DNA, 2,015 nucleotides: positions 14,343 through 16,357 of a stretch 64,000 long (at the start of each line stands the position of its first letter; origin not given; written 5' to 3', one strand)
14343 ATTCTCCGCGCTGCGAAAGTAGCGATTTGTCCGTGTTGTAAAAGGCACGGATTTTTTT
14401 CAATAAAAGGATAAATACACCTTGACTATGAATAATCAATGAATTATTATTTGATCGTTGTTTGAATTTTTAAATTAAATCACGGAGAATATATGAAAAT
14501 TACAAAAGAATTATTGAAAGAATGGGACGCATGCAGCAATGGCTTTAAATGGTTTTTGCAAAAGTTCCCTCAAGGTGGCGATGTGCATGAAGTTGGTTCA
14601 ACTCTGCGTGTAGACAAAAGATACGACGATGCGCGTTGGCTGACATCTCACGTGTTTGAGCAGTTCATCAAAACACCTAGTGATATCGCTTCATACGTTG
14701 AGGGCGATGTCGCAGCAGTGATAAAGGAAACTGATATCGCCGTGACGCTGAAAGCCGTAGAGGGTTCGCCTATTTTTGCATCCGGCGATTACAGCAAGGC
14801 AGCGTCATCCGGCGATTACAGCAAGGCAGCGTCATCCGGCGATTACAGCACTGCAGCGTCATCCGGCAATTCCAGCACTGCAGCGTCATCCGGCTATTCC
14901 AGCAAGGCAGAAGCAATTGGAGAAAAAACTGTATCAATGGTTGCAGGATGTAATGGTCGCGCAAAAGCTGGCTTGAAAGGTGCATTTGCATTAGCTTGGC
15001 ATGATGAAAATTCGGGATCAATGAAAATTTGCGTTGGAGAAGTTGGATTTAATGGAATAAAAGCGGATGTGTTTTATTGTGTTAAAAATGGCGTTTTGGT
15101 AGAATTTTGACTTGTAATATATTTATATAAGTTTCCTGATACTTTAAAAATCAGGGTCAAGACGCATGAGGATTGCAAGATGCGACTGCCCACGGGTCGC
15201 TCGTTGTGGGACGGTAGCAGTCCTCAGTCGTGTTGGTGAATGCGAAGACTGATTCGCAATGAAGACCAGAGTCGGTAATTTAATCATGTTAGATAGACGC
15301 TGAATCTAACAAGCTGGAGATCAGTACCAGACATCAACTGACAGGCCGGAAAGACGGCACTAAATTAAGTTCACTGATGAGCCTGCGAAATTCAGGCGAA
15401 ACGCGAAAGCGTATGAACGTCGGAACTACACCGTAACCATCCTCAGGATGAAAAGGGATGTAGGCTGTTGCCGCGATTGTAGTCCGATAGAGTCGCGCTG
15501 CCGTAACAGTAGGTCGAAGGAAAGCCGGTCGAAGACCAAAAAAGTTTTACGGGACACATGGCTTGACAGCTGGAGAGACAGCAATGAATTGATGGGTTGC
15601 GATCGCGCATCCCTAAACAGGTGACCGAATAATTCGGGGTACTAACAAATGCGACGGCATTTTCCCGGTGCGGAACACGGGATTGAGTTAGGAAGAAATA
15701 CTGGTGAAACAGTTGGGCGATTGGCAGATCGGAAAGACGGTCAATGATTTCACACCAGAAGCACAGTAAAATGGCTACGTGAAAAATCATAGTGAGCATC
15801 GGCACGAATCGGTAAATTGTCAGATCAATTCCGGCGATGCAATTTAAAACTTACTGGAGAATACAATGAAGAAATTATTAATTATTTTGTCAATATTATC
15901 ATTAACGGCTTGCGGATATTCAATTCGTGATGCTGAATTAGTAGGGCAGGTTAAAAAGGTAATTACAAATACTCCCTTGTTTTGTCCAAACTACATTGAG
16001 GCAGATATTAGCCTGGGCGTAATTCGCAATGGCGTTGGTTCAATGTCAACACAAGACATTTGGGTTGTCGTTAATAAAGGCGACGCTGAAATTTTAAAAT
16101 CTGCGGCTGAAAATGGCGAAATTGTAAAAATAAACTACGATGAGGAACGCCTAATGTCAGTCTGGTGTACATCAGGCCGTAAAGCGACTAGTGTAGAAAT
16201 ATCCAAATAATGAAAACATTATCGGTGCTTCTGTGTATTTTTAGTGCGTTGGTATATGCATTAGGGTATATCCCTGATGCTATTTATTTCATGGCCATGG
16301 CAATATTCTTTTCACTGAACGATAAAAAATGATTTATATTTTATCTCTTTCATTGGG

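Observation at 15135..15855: About 0.7 kb ORF-free, GC-enriched, hairpin-dense region at the head of the late block: candidate large structured RNA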

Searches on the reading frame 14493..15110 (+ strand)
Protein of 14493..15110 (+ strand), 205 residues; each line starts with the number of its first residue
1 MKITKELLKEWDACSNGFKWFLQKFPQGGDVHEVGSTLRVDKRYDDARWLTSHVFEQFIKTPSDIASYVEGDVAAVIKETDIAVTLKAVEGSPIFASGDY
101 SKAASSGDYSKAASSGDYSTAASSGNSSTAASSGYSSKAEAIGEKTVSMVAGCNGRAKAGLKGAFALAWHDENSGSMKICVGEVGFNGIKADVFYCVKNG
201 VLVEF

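Call 11: search_protein_families(library=pfam, proteins=[window:14493-15110:+], max_evalue=0.01)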
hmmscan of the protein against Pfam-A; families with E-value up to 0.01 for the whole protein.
window:14493-15110:+ (205 aa): 0 families

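Call 26: find_homologous_proteins(query=window:14493-15107:+, max_evalue=0.001)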
Query window:14493-15107:+ (205 aa): 854 proteins with E <= 0.001 among 8000 candidates; the best 120 are listed.
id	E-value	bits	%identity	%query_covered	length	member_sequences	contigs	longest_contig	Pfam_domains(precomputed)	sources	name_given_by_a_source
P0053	4.3e-130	449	80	100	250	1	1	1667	PF27195.1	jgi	-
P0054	2.3e-124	430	98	100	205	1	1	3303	PF27195.1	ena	-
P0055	1.4e-120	418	96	100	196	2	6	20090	PF27195.1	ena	-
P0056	1.2e-106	373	87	100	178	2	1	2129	PF27195.1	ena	-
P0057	6.5e-88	312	63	100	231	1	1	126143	PF27195.1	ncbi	ncbi:putative metal-binding protein [Oxalobacteraceae bacterium GrIS 2.11]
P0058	2.3e-82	293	50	100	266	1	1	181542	PF27195.1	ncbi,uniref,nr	ncbi:hypothetical protein [Janthinobacterium sp. CG_S6]|uniref:hypothetical protein n=1 Tax=Janthino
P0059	1.5e-79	284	57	100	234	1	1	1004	PF27195.1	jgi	jgi:hypothetical protein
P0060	3.5e-77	277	61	100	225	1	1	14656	PF27195.1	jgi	jgi:hypothetical protein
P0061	9.6e-75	269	58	100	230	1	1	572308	PF27195.1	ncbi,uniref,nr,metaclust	ncbi:hypothetical protein [Janthinobacterium sp. CG3]|uniref:hypothetical protein n=1 Tax=Janthinoba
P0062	9.5e-73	262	46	100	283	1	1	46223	PF27195.1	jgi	jgi:hypothetical protein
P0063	1.5e-65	239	44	100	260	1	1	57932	PF27195.1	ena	-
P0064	9.0e-65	236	52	99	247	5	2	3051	PF27195.1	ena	-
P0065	1.2e-64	236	46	100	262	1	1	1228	PF27195.1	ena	-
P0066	9.4e-62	226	45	100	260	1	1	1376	PF27195.1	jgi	-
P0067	2.7e-60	221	51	100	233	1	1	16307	PF27195.1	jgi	-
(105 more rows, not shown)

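Call 27: find_encoding_contigs(protein=P0057, flank=4000, max_places=2)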
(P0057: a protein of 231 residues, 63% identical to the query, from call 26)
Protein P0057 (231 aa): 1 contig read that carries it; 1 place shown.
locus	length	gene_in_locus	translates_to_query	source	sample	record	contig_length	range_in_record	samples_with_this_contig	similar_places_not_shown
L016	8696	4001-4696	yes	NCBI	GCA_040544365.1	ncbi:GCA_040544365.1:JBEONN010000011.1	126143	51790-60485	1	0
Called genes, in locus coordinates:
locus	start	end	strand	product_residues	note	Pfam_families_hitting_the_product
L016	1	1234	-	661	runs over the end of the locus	PF08707:PriCT_2, PF13481:AAA_25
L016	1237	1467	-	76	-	PF13560:HTH_31, PF01381:HTH_3, PF12844:HTH_19 (weak)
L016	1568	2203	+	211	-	PF13560:HTH_31, PF13744:HTH_37 (faint), PF01381:HTH_3, PF13443:HTH_26 (weak), PF00717:Peptidase_S24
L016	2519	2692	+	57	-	-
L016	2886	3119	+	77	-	-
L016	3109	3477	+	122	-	-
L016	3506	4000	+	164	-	-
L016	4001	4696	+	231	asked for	PF27195:YdhT_N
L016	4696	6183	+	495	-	PF10926:DUF2800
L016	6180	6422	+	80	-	-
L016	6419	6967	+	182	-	PF10991:Enc34_ssDNA-bd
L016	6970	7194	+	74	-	-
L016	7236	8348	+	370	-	PF01612:DNA_pol_A_exo1 (weak)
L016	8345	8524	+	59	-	-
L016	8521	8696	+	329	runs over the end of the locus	PF00476:DNA_pol_A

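Call 28: find_encoding_contigs(protein=P0060, flank=4000, max_places=2)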
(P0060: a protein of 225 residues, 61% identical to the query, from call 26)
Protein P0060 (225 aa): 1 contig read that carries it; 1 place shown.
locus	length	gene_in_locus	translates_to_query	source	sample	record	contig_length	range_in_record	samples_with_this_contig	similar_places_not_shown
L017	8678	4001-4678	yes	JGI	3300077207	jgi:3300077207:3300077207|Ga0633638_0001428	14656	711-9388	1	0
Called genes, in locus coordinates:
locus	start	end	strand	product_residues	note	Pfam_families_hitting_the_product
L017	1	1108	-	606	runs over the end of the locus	?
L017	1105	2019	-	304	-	PF00145:DNA_methylase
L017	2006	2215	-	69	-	-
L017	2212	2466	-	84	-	PF14549:P22_Cro, PF15943:YdaS_toxin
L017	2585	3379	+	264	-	PF01381:HTH_3, PF12844:HTH_19 (faint), PF13560:HTH_31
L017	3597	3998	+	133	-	-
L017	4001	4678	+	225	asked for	PF27195:YdhT_N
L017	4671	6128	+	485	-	PF10926:DUF2800, PF12705:PDDEXK_1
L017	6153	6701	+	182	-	PF10991:Enc34_ssDNA-bd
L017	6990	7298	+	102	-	-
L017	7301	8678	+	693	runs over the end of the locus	PF00476:DNA_pol_A (faint)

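Call 29: find_encoding_contigs(protein=P0062, flank=4000, max_places=2)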
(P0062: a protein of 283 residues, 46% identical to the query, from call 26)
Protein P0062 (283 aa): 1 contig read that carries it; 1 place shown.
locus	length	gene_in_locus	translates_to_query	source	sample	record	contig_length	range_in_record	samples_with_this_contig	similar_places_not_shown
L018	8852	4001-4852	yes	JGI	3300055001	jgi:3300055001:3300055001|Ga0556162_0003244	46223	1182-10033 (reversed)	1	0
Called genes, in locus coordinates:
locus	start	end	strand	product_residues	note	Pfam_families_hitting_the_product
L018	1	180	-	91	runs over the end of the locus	-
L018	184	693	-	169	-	-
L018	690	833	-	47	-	-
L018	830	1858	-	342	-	PF07120:DUF1376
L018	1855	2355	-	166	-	-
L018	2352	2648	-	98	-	PF05269:Phage_CII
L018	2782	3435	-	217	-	PF04383:KilA-N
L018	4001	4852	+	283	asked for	PF27195:YdhT_N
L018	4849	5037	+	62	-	-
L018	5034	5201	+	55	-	-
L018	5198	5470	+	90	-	-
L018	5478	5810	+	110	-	-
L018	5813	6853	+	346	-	-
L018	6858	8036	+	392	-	PF13909:zf-H2C2_5 (weak), PF03837:RecT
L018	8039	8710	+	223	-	PF09588:YqaJ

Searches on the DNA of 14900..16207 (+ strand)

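Call 4: search_rna_families(source=window, start=14900, end=16100, threshold=evalue, max_evalue=10, show_alignments=3)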
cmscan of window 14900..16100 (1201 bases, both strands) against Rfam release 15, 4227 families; matches with E-value up to 10: 6.
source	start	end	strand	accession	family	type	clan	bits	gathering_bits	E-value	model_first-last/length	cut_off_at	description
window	15360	15400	+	RF00008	Hammerhead_3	Gene; ribozyme;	CL00010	21.8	48.5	0.09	8-47/54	no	Hammerhead ribozyme (type III)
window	15796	15842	-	RF04354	Plastid-ycf2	Cis-reg;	-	19.6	65.7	0.47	1-75/75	no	Plastid-ycf2 5UTR RNA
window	15351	15418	+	RF03152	RAGATH-1-hammerhead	Gene; ribozyme;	-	18.2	56.3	4.5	1-77/77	no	RAGATH-1 hammerhead ribozyme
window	15341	15386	-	RF00439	SNORD87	Gene; snRNA; snoRNA; CD-box;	-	17.2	50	4.4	1-85/85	no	Small nucleolar RNA SNORD87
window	14948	15008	+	RF00592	SNORD78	Gene; snRNA; snoRNA; CD-box;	CL00051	16.7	38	6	1-65/65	no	Small nucleolar RNA SNORD78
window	15983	16058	-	RF01189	sn1502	Gene; snRNA; snoRNA; CD-box;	-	16.2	60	4.4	1-87/87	no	Small nucleolar RNA sn1502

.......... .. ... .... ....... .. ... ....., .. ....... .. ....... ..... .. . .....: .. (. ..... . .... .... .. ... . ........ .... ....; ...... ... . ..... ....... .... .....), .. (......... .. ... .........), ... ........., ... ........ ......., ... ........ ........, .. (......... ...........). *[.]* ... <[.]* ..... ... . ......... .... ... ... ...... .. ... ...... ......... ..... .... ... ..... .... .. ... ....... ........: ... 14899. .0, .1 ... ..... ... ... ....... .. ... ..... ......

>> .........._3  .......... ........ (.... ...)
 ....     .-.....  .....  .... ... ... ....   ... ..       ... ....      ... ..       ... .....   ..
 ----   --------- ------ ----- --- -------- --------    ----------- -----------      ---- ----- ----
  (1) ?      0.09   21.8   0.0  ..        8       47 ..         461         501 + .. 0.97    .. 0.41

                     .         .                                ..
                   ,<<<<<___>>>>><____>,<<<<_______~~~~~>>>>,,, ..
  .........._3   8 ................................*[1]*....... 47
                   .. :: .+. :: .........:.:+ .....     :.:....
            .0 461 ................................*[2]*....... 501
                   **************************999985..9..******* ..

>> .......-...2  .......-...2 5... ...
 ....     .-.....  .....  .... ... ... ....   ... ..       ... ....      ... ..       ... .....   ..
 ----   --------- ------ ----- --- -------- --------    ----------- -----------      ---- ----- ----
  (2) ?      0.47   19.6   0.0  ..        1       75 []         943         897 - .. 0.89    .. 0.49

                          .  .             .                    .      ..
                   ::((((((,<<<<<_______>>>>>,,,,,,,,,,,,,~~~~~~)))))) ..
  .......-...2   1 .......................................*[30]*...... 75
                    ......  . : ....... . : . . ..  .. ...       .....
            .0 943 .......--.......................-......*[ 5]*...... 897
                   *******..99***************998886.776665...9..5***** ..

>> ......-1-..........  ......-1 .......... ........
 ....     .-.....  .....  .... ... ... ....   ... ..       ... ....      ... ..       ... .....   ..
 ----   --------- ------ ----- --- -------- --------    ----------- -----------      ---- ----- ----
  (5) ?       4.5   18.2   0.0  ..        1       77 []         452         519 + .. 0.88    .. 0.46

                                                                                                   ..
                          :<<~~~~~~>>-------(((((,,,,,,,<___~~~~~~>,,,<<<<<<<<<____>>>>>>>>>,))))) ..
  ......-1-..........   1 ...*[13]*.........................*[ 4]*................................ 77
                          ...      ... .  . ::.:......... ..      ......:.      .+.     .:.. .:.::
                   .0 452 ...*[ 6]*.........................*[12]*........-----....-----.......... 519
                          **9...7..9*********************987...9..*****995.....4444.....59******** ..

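Call 6: search_dna_similar(query=window:15100-15870:+, collection=phages, mode=distant, max_rows=30)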
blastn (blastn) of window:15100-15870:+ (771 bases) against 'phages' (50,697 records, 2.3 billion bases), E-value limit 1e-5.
No match.

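Call 38: search_rna_families(sources=[L020, L021, L022, L023, L024, L027, L028, L029, L030, L031, L032, L033, L034, L035, L037, L038, L040, L041, L011], threshold=gathering)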
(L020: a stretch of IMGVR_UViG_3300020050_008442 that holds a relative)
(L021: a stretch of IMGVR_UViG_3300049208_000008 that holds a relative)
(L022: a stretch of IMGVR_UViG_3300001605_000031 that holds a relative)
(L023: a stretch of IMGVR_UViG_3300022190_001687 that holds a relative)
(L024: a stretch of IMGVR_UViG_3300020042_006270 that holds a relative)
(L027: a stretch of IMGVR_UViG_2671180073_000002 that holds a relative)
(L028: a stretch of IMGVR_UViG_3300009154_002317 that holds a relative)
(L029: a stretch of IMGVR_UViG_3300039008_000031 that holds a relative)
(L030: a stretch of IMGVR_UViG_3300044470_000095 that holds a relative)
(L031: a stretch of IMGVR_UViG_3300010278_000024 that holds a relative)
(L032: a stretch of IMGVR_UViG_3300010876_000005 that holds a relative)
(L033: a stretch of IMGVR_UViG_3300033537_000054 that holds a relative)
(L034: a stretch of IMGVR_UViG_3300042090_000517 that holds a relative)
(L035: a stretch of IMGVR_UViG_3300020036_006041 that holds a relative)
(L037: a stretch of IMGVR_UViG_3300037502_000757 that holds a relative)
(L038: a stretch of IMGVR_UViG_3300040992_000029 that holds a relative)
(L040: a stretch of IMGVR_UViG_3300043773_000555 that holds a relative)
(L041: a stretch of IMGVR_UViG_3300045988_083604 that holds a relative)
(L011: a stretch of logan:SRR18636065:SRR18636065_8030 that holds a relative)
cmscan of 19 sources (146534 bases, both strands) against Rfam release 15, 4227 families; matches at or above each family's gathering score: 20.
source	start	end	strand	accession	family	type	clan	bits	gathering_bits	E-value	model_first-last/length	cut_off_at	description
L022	1199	1271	+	RF00005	tRNA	Gene; tRNA;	CL00001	74.8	29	3.4e-14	1-71/71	no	tRNA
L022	1031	1101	+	RF00005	tRNA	Gene; tRNA;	CL00001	74.6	29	4e-14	1-71/71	no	tRNA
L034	4218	4290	-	RF00005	tRNA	Gene; tRNA;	CL00001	68.8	29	1.6e-12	1-71/71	no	tRNA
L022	520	592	+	RF00005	tRNA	Gene; tRNA;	CL00001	67.6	29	3.2e-12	1-71/71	no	tRNA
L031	3164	3237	+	RF00005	tRNA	Gene; tRNA;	CL00001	64.3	29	2.6e-11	1-71/71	no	tRNA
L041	5244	5314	+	RF00005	tRNA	Gene; tRNA;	CL00001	64.3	29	2.6e-11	1-71/71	no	tRNA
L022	687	759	+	RF00005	tRNA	Gene; tRNA;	CL00001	63.6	29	4.2e-11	1-71/71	no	tRNA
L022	1359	1432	+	RF00005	tRNA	Gene; tRNA;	CL00001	62.2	29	1e-10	1-71/71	no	tRNA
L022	604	677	+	RF00005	tRNA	Gene; tRNA;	CL00001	60.6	29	2.8e-10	1-71/71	no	tRNA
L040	2993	3066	-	RF00005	tRNA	Gene; tRNA;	CL00001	58.4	29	1.1e-09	1-71/71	no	tRNA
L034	4143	4213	-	RF00005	tRNA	Gene; tRNA;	CL00001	56.1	29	4.7e-09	1-71/71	no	tRNA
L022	852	923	+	RF00005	tRNA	Gene; tRNA;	CL00001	55.3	29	7.7e-09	1-71/71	no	tRNA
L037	2268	2349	-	RF00005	tRNA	Gene; tRNA;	CL00001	55.1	29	8.9e-09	1-71/71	no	tRNA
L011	658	747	+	RF00005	tRNA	Gene; tRNA;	CL00001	54.8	29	1.1e-08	1-71/71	no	tRNA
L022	933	1021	+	RF00005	tRNA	Gene; tRNA;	CL00001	52.7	29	4.2e-08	1-71/71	no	tRNA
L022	1280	1350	+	RF00005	tRNA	Gene; tRNA;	CL00001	48.8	29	4.9e-07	1-71/71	no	tRNA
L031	3029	3097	+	RF00005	tRNA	Gene; tRNA;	CL00001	48.4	29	6.4e-07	1-71/71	no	tRNA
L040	3449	3485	+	RF03085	abiF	Gene; sRNA;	-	45.3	37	9.2e-05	1-37/37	no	abiF RNA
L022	424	510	+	RF00005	tRNA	Gene; tRNA;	CL00001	40.3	29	0.00011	1-71/71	no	tRNA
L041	4025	4102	+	RF00005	tRNA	Gene; tRNA;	CL00001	39.7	29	0.00016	1-71/71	no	tRNA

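Call 101: search_with_rna_model(model_id=R1, sources=[L449, L450, L451, L452, L453, L454, L455, L456, L457, L458, L459, L460, L461, L462, L463, L464, L135, L401, L011, L030, L035, L027, L037, L086, L020], max_evalue=0.001)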
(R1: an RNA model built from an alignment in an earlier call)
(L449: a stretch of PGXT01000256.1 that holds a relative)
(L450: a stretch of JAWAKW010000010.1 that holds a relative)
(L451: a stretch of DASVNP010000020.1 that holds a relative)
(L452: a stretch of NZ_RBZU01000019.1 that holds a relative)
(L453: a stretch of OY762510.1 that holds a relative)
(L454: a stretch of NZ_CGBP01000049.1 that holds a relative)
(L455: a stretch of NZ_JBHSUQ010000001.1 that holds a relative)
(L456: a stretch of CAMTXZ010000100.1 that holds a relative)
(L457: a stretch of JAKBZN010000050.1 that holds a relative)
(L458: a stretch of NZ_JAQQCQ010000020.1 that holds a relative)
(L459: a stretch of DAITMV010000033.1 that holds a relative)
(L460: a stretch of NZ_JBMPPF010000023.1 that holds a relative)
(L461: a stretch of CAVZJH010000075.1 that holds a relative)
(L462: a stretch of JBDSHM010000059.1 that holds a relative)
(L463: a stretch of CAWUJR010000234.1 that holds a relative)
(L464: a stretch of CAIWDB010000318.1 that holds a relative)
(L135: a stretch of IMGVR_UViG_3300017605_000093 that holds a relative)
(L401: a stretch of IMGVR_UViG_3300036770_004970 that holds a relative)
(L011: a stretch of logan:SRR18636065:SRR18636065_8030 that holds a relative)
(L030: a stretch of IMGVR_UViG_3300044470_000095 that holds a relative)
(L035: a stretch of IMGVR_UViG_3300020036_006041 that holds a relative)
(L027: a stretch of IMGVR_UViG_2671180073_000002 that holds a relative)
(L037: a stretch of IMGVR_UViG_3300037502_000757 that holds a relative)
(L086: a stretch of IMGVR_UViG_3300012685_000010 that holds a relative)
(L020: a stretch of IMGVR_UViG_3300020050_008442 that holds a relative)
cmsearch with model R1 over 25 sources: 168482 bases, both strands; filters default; matches with E-value up to 0.001: 15.
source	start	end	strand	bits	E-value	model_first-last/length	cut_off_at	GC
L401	3352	3486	-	143.3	3.2e-30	1-140/140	no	0.44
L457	27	161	-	130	3.1e-27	1-140/140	no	0.64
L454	3325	3467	+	128.6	6.4e-27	1-140/140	no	0.55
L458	1675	1819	-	120.1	5e-25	1-140/140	no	0.57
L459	5577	5750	+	119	9.1e-25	1-140/140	no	0.58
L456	669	811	+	116.1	3.9e-24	1-140/140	no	0.53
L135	3069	3209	+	109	1.5e-22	1-140/140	no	0.6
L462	1497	1658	-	107.2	3.9e-22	1-140/140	no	0.52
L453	5053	5185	+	100.6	1.2e-20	1-140/140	no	0.52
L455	6886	7049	-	96.6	9.5e-20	1-140/140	no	0.52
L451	5059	5188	+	95.1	2.1e-19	1-140/140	no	0.58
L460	3435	3598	-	91.7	1.2e-18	1-140/140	no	0.55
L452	3682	3821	+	91.1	1.6e-18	1-140/140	no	0.58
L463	5206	5373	-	84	6.1e-17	1-140/140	no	0.57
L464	2369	2493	-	48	7.1e-09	1-140/140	no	0.57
